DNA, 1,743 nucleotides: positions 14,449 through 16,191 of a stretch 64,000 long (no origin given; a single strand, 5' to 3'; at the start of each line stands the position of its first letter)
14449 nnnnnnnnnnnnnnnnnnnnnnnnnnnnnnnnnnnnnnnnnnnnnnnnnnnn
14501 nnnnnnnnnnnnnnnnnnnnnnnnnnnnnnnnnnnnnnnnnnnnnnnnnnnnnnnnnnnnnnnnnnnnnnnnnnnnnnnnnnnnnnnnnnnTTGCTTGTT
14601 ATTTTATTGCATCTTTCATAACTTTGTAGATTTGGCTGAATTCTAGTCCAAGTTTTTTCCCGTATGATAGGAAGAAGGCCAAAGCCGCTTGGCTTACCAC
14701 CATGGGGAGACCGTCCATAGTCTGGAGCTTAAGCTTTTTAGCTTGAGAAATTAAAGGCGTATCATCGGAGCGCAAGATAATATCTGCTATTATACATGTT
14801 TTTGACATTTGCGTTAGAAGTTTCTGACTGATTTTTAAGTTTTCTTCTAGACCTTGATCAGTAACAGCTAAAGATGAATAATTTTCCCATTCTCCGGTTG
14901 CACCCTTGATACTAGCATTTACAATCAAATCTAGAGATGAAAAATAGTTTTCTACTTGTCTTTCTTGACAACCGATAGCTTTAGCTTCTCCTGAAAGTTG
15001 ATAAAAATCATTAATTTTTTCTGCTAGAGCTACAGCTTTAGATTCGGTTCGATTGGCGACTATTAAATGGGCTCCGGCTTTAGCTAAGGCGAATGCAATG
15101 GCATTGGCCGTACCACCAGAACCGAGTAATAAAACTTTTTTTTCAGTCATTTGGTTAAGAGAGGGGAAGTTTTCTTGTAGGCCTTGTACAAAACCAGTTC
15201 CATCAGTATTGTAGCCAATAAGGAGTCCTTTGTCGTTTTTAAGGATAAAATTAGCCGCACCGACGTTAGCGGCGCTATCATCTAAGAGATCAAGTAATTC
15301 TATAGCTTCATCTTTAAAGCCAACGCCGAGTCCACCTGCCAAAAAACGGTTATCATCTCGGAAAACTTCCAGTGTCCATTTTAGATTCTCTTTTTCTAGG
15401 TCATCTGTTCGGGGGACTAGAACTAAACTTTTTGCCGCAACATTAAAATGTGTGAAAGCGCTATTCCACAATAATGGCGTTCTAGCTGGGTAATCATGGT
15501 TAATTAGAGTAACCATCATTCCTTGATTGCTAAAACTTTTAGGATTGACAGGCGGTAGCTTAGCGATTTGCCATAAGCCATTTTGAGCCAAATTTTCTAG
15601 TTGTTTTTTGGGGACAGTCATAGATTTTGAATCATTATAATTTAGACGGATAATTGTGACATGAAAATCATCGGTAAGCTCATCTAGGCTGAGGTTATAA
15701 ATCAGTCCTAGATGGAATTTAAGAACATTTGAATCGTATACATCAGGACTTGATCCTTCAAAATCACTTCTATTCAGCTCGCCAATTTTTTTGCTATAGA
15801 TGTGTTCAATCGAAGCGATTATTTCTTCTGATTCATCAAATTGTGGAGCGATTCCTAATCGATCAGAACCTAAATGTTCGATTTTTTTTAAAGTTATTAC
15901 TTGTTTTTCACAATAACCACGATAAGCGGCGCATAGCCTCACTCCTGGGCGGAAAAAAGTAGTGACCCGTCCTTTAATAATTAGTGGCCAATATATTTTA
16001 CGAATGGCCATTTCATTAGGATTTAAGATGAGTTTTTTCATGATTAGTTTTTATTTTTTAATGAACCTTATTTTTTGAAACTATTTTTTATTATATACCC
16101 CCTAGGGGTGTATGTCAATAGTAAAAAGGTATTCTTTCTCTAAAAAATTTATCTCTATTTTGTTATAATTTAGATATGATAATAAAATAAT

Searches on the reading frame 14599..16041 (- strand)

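Call 26: search_protein_families(library=pfam, proteins=[window:14599-16041:-], max_evalue=0.00001)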
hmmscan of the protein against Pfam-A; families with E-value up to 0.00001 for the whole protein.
window:14599-16041:- (480 aa): 1 family
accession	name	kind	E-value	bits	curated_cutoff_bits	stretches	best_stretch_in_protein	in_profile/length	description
PF01488.26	Shikimate_DH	-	2.4e-08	34.6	24.3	1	295-346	7-59/138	Shikimate / quinate 5-dehydrogenase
